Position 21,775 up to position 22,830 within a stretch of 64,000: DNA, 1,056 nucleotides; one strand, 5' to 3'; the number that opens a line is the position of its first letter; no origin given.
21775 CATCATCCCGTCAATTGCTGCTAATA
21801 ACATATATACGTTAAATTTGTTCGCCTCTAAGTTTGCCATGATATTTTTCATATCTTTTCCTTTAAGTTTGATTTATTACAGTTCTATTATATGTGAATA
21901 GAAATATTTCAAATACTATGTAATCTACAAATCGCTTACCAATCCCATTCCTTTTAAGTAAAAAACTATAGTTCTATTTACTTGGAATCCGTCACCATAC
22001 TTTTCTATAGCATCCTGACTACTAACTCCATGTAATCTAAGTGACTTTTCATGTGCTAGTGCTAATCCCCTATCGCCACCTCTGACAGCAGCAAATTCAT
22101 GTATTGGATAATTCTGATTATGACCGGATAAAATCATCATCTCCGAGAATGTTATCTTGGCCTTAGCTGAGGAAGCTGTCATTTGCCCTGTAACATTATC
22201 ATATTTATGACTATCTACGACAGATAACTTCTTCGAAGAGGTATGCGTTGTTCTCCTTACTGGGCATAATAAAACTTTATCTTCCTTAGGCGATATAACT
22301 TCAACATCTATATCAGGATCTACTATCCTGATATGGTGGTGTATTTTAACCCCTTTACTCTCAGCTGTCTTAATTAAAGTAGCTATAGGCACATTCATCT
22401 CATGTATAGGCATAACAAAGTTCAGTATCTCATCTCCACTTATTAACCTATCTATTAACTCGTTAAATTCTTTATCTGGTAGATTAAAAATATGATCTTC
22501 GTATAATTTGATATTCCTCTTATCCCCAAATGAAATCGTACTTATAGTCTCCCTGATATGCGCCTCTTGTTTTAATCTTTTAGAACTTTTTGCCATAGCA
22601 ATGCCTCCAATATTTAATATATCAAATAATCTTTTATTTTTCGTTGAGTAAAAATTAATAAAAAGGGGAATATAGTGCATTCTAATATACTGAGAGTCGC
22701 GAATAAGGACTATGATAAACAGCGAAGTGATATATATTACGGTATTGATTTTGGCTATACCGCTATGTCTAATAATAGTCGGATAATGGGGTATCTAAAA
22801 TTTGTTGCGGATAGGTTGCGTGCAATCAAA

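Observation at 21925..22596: Orphan 223-aa gene encoding only the last ~240 residues of an RNAP beta subunit, about 39 kb from its presumed partner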

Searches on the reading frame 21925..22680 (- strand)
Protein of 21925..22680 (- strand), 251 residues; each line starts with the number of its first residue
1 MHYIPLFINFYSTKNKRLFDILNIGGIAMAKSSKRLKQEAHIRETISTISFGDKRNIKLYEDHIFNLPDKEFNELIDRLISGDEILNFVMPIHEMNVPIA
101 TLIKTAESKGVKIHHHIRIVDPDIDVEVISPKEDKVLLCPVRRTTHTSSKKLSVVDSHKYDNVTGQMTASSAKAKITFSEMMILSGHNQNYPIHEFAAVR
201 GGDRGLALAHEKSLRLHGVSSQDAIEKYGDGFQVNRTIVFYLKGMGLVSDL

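Call 4: search_protein_families(library=pfam, proteins=[window:21925-22680:-], max_evalue=10)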
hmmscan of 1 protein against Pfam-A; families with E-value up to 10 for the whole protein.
window:21925-22680:- (251 aa): 1 family
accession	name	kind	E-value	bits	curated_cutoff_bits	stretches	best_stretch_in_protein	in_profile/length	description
PF04760.21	IF2_N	-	0.13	12.4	25.3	1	94-122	12-40/53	Translation initiation factor IF-2, N-terminal region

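Call 5: search_protein_families(library=phrogs, proteins=[window:21925-22680:-], max_evalue=1)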
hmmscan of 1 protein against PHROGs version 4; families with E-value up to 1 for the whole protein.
window:21925-22680:- (251 aa): 1 family
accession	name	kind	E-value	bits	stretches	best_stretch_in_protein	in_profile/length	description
phrog_3233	-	DNA, RNA and nucleotide metabolism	1e-36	127.9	1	33-251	3-222/225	RNA polymerase beta subunit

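Call 6: search_dna_similar(query=window:21925-22680:-, collection=phages, mode=protein, max_rows=40)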
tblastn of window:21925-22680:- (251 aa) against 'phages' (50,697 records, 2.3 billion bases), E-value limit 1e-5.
Records with a match: 215; places in all: 215; records where one place covers at least 80% of the query: 63.
Best place of each record, by identity: <60% 215.
By first word of the organism name: Pseudomonas 74; Erwinia 33; Salmonella 20; Serratia 19; Klebsiella 14; Ralstonia 13; Aeromonas 12; Vibrio 11; Burkholderia 4; Xanthomonas 3; and 9 more.
By host as written in the record: Pseudomonas aeruginosa 32; - 27; Erwinia amylovora 23; Klebsiella pneumoniae 14; Aeromonas hydrophila 9; Pseudomonas aeruginosa PAO1 8; Ralstonia solanacearum 6; Erwinia amylovora ATCC 29780 5; and 55 more.
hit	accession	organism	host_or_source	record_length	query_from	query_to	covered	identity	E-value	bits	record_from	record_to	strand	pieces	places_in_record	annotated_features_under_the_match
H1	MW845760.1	Erwinia phage pEa_SNUABM_37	Erwinia amylovora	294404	1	251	100%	25.1%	1e-13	76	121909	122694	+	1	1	hypothetical protein (x2)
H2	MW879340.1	Erwinia phage pEa_SNUABM_48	Erwinia amylovora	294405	1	251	100%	25.1%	1e-13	76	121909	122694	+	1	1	hypothetical protein (x2)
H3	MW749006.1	Bacillus phage vB_BspM_AgentSmith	Bacillus sp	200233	33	245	85%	29.2%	1e-17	88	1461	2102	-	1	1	putative virion structural protein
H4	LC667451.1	Burkholderia phage FLC9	Burkholderia glumae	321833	32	251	88%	27.8%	4e-8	59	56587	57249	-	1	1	hypothetical protein (x3)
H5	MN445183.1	Salmonella phage vB_SalM_SA002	Salmonella enterica subsp. enterica ...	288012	22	251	92%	26.3%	9e-14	76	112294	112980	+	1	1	putative virion structural protein | hypothetical protein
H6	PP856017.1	Burkholderia phage vB_BgluM-SURPRISE13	Burkholderia glumae LMG 2196 (= ATCC ...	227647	28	245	87%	27.6%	1e-10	67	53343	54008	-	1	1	hypothetical protein (x2)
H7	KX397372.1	Erwinia phage vB_EamM_Phobos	Erwinia amylovora ATCC 29780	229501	35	251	86%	27.7%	2e-10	66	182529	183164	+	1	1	putative virion structural protein | hypothetical protein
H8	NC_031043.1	Erwinia phage vB_EamM_Phobos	Erwinia amylovora ATCC 29780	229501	35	251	86%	27.7%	2e-10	66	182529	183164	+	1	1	RNA polymerase beta subunit | hypothetical protein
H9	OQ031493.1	Pseudomonas phage MRostami-2023c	Pseudomonas sp.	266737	56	251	78%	30.5%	4e-18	89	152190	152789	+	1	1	record has no annotation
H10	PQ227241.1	Pseudomonas phage vB_PaeM_HUST_1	Pseudomonas aeruginosa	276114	56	251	78%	30.5%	4e-18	89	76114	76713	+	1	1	RNA polymerase beta subunit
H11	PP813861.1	Pseudomonas phage vB_PaeM_FBPa36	Pseudomonas sp.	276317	56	251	78%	30.5%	4e-18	89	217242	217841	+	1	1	hypothetical protein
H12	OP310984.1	Pseudomonas phage Koomba boorn-mokiny kep-wari Wadjak 2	Pseudomonas aeruginosa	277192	56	251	78%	30.5%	4e-18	89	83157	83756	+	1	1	RNA polymerase beta subunit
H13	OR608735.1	Pseudomonas phage 9Ps-7B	Pseudomonas aeruginosa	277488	56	251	78%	30.5%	4e-18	89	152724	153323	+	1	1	RNA polymerase beta subunit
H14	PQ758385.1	Pseudomonas phage 124.01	Pseudomonas aeruginosa 147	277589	56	251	78%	30.5%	4e-18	89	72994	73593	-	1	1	hypothetical protein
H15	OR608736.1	Pseudomonas phage 14Ps5-6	Pseudomonas aeruginosa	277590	56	251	78%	30.5%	4e-18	89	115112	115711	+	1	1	RNA polymerase beta subunit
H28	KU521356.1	Pseudomonas phage KTN4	Pseudomonas aeruginosa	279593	56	251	78%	30.5%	4e-18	89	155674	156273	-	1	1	putative beta/beta'-like virion-associated protein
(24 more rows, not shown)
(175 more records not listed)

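Call 8: search_solved_structures(query=window:21925-22680:-, max_evalue=1, show_alignments=2)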
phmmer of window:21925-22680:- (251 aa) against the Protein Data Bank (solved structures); distinct sequences matched with E-value up to 1: 0.

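Call 9: get_annotated_region(hit=H28, flank=4000)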
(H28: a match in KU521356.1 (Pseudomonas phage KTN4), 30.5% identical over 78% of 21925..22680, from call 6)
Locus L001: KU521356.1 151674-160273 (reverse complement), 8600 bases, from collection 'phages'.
description: Pseudomonas phage KTN4, complete genome.
organism: Pseudomonas phage KTN4 (NCBI taxid 1862701)
taxonomy: Viruses; Duplodnaviria; Heunggongvirae; Uroviricota; Caudoviricetes; Phikzvirus; Phikzvirus phiKZ
host: Pseudomonas aeruginosa; source: -; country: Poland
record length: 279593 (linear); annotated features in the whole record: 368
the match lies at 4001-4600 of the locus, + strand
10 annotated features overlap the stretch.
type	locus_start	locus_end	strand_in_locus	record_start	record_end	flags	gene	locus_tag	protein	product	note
CDS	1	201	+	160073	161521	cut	-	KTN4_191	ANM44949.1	putative ribonuclease H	-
CDS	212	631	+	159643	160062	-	-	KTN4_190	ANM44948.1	hypothetical protein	-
CDS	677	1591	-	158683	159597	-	-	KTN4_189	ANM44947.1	putative structural head protein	-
CDS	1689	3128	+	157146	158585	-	-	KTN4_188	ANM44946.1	hypothetical protein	putative virion-associated protein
CDS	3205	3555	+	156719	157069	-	-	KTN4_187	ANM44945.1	hypothetical protein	-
CDS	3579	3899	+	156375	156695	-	-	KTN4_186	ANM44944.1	hypothetical protein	-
CDS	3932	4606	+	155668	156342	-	-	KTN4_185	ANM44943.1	putative beta/beta'-like virion-associated protein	-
CDS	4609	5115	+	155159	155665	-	-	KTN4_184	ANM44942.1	hypothetical protein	putative virion-associated protein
CDS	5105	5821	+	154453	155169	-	-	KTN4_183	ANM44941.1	hypothetical protein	-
CDS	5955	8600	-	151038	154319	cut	-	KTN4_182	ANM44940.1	putative tail fiber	-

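Call 14: find_homologous_proteins(query=window:21925-22596:-, max_evalue=0.001)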
Query window:21925-22596:- (223 aa): 1 proteins with E <= 0.001 among 194 candidates.
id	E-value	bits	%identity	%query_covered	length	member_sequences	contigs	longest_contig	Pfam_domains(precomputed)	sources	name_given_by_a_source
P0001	1.1e-141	488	100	100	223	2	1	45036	-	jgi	-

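Call 25: search_protein_representatives(protein=window:21925-22596:-)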
Query: 223 residues. Proteins with E-value up to 0.001 (for the whole library): 444; up to 1e-10: 147; up to 1e-30: 1. The best 150 are listed.
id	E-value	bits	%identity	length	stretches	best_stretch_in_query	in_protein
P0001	3.4e-142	487.5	100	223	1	1-223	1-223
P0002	7.6e-22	94.5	33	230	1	6-217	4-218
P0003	1.3e-20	90.5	34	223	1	26-221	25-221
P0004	1.5e-19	87.0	31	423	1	3-218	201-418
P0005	2.1e-19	86.5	31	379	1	4-219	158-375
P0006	2.5e-19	86.3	31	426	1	3-220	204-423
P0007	4.0e-19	85.6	30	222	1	25-221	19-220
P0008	5.7e-19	85.1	32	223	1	11-219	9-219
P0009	6.7e-19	84.8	35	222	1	9-216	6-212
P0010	3.8e-18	82.4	32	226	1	28-220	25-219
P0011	1.0e-17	81.0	34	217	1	5-221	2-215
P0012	2.1e-17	80.0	32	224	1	24-177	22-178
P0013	2.6e-17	79.6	31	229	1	5-215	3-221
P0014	3.8e-17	79.1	32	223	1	25-210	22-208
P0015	4.5e-17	78.9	30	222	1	18-188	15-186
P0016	6.4e-17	78.4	33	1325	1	2-222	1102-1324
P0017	9.5e-17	77.8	31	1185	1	5-186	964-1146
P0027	1.1e-15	74.3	31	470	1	5-197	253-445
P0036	2.2e-15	73.3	29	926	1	3-219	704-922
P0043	6.8e-15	71.8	30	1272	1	2-218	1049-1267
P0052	2.0e-14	70.2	28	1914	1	2-220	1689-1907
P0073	1.2e-13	67.6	28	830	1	5-197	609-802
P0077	1.9e-13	67.0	27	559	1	5-197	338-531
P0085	4.4e-13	65.8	29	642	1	3-217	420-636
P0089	6.3e-13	65.3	29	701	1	6-220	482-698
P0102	1.7e-12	63.9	27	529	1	12-219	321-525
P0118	1.0e-11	61.3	29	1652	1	5-176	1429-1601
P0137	5.2e-11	59.1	28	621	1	3-219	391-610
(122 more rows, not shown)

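Call 30: search_protein_families(library=pfam, proteins=[P0016, P0017, P0043, P0052, P0118, P0036, P0004, P0089], max_evalue=0.001)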
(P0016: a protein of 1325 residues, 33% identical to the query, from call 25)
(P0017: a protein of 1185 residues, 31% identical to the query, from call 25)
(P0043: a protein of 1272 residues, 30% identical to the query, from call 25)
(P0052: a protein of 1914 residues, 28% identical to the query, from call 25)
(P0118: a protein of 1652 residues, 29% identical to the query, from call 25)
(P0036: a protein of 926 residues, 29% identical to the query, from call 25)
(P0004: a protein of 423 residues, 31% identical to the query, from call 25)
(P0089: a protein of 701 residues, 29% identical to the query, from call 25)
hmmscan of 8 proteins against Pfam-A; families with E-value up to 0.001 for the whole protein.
P0016 (1325 aa): 6 families
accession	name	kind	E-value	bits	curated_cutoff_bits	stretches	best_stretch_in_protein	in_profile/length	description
PF00271.37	Helicase_C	-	1.2e-11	45.3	23.5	1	896-996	11-110/110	Helicase conserved C-terminal domain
PF00176.29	SNF2-rel_dom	-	5.9e-10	39.1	24.9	1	545-688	52-179/290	SNF2-related domain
PF04851.21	ResIII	-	3.2e-09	37.3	22.5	1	548-672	37-162/164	Type III restriction enzyme, res subunit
PF05203.21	Hom_end_hint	-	1.4e-05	25.6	32.1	1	181-230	5-54/228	Hom_end-associated Hint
PF14528.11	LAGLIDADG_3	-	2.2e-05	25.1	22.5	0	400-461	4-55/82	LAGLIDADG-like domain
PF00270.35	DEAD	-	8.6e-05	22.8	26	0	605-672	93-160/167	DEAD/DEAH box helicase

P0017 (1185 aa): 4 families
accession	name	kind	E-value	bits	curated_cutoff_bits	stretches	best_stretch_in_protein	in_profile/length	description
PF00176.29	SNF2-rel_dom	-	2.3e-20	73.3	24.9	1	165-396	1-251/290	SNF2-related domain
PF04851.21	ResIII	-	2.5e-16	60.4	22.5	1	160-315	2-163/164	Type III restriction enzyme, res subunit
PF00271.37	Helicase_C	-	5.7e-14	52.7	23.5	1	528-632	6-110/110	Helicase conserved C-terminal domain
PF00270.35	DEAD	-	1.4e-05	25.4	26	1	186-318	18-163/167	DEAD/DEAH box helicase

P0043 (1272 aa): 3 families
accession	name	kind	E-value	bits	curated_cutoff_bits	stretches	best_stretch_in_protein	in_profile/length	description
PF00271.37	Helicase_C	-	6e-13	49.5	23.5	1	869-969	11-110/110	Helicase conserved C-terminal domain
PF00176.29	SNF2-rel_dom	-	1.2e-10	41.5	24.9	1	525-683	52-198/290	SNF2-related domain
PF04851.21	ResIII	-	2.4e-05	24.7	22.5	1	521-648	37-163/164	Type III restriction enzyme, res subunit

P0052 (1914 aa): 4 families
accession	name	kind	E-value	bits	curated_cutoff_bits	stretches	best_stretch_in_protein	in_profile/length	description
PF00176.29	SNF2-rel_dom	-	3.5e-17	62.9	24.9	1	927-1167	9-267/290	SNF2-related domain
PF00271.37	Helicase_C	-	3.2e-14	53.5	23.5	1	1284-1388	6-110/110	Helicase conserved C-terminal domain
PF04851.21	ResIII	-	7.8e-11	42.6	22.5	1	914-1071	3-162/164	Type III restriction enzyme, res subunit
PF18907.5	DUF5662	-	1.5e-09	38.1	27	1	286-452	5-155/156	Family of unknown function (DUF5662)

P0118 (1652 aa): 4 families
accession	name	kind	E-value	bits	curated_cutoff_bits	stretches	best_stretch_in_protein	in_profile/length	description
PF18907.5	DUF5662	-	2.7e-17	63.3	27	1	292-456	5-155/156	Family of unknown function (DUF5662)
PF00176.29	SNF2-rel_dom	-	1.1e-16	61.3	24.9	1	881-1096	12-243/290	SNF2-related domain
PF00271.37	Helicase_C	-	2.6e-16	60.3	23.5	1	1237-1339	8-110/110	Helicase conserved C-terminal domain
PF04851.21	ResIII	-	8.7e-12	45.7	22.5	1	864-991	2-139/164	Type III restriction enzyme, res subunit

P0036 (926 aa): 3 families
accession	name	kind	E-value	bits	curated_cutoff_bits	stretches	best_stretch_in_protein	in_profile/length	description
PF00271.37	Helicase_C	-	3.5e-11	43.8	23.5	1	515-615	11-110/110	Helicase conserved C-terminal domain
PF04851.21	ResIII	-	4.8e-11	43.3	22.5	1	134-294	2-162/164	Type III restriction enzyme, res subunit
PF00176.29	SNF2-rel_dom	-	1.3e-09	38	24.9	1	182-368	46-243/290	SNF2-related domain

P0004 (423 aa): 0 families

P0089 (701 aa): 0 families

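Call 32: search_solved_structures(query=A1, max_evalue=10, show_alignments=3)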
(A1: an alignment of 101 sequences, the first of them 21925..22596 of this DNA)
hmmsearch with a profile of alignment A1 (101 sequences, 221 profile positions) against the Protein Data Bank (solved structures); distinct sequences matched with E-value up to 10: 19.
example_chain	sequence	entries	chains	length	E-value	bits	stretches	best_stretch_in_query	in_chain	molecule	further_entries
4yxx_A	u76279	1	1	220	0.0044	19.8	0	47-89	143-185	dTor_6x35L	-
6zdy_A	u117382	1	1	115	0.0068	19.1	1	10-93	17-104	Protein S100-A9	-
6zfe_A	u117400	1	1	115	0.021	17.6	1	10-93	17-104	Protein S100-A9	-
7mkn_C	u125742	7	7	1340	0.13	15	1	33-185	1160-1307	DNA-directed RNA polymerase subunit beta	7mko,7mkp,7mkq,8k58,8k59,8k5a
6awb_03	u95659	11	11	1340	0.13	15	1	33-185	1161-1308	DNA-directed RNA polymerase subunit beta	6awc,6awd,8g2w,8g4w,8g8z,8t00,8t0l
8g7e_I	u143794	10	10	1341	0.13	15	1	33-185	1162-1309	DNA-directed RNA polymerase subunit beta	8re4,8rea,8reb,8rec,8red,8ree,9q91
6n4c_C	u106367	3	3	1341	0.13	15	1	33-185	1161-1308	DNA-directed RNA polymerase subunit beta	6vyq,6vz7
10ma_I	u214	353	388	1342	0.13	15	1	33-185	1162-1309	DNA-directed RNA polymerase subunit beta | Escherichia coli RNA polymerase beta subunit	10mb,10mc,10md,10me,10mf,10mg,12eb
5uaj_C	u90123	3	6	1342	0.13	15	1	33-185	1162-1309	DNA-directed RNA polymerase subunit beta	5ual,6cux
5uaq_C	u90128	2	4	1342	0.13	15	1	33-185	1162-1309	DNA-directed RNA polymerase subunit beta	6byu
3lu0_C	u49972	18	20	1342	0.13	14.9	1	33-185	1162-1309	DNA-directed RNA polymerase subunit beta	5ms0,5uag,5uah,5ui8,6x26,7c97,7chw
8hkc_C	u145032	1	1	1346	0.13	14.9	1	33-185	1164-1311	DNA-directed RNA polymerase subunit beta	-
2ztb_A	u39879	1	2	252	0.14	14.9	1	13-119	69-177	Crystal protein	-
9cte_A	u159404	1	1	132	0.32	13.7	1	23-96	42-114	De novo protein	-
6j9e_C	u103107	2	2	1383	0.59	12.8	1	11-185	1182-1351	DNA-directed RNA polymerase subunit beta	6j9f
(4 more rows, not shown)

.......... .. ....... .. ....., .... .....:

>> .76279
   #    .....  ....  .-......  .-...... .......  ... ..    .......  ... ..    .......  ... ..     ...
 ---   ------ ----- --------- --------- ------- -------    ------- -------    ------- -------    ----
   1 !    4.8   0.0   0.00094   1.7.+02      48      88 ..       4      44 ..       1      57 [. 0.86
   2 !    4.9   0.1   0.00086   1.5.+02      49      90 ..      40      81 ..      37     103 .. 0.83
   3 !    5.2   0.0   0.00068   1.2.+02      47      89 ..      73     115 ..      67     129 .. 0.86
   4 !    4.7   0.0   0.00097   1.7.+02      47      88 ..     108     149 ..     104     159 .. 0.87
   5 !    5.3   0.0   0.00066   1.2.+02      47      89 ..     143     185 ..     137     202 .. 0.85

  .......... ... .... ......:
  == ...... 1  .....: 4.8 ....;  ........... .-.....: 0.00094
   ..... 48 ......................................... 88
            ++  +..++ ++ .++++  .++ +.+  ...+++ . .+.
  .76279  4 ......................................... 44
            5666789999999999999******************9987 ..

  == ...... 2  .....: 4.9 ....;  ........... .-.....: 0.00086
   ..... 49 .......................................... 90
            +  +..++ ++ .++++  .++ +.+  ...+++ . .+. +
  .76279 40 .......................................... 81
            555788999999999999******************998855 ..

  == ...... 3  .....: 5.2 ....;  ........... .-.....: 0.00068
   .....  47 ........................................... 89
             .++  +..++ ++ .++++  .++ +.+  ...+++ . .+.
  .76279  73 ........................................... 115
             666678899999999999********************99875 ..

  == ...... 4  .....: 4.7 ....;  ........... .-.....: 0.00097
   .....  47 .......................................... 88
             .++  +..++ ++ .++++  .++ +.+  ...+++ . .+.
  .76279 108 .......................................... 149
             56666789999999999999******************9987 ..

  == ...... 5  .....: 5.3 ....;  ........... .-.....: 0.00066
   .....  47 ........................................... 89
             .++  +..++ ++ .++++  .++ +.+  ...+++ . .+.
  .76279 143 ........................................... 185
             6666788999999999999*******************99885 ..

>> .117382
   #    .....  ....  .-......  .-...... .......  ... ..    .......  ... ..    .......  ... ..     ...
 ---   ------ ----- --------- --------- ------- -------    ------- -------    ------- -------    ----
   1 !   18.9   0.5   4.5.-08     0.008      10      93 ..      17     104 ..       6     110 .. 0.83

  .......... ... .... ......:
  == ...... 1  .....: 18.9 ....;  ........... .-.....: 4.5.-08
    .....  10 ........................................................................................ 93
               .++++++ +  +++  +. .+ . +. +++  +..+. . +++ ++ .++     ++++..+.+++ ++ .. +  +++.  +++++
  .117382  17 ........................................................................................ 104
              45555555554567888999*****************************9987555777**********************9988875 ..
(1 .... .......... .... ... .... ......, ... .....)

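Call 33: find_homologous_proteins(query=A1, max_evalue=0.00001)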
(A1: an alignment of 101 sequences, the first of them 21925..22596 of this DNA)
Query A1 (101 sequences) (223 aa, profile of the alignment): 111 proteins with E <= 0.00001 among 4559 candidates.
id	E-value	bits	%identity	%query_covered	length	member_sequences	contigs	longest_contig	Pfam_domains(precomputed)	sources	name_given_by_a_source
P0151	1.3e-85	304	27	94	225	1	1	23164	-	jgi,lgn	-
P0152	3.4e-83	297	31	99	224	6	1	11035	-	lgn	-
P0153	6.0e-83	296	24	97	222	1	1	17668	-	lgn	-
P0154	9.9e-83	295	26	99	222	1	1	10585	-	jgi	jgi:hypothetical protein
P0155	4.8e-82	293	28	85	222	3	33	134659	-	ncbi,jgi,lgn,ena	jgi:hypothetical protein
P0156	7.3e-82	292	32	99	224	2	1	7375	-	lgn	-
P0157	1.1e-81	292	30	97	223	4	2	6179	-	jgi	jgi:hypothetical protein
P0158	4.0e-81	290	25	86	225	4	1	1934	-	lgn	-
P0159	1.7e-80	288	32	98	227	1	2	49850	-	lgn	-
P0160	3.5e-79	283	28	62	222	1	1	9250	-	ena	-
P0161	6.5e-77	276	29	85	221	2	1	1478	-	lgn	-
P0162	3.1e-76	274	27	96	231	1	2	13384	-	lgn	-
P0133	3.5e-76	274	24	98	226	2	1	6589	-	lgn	-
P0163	2.0e-74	268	28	96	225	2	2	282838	-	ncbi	-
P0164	4.9e-74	267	25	88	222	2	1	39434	-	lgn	-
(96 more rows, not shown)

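Call 45: predict_structure(alignment_id=A2)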
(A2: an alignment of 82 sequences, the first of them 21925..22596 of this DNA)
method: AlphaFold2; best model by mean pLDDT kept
length: 223 residues; sequences in the alignment: 82
mean_pLDDT: 77.5   pTM: 0.54
mean pLDDT of the five models: 77.5, 76.2, 75.0, 74.7, 74.6
residues with pLDDT >= 90: 23; 70-90: 153; 50-70: 32; < 50: 15
segments of 3 or more residues with pLDDT < 50: 115-127
pLDDT, mean of each block of 10 residues (from residue 1): 80 88 83 90 92 87 71 82 84 82 80 49 45 63 58 83 82 81 87 87 77 77 68
secondary structure, 60 per line:
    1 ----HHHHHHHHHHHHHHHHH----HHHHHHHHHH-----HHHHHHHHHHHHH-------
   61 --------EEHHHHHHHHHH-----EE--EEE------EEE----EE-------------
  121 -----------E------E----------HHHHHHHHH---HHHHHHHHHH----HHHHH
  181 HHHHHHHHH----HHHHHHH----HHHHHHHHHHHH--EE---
elements in order: H5-21 H26-35 H41-53 H71-80 E90-92 E99-101 H150-158 H162-171 H176-189 H194-200 H205-216
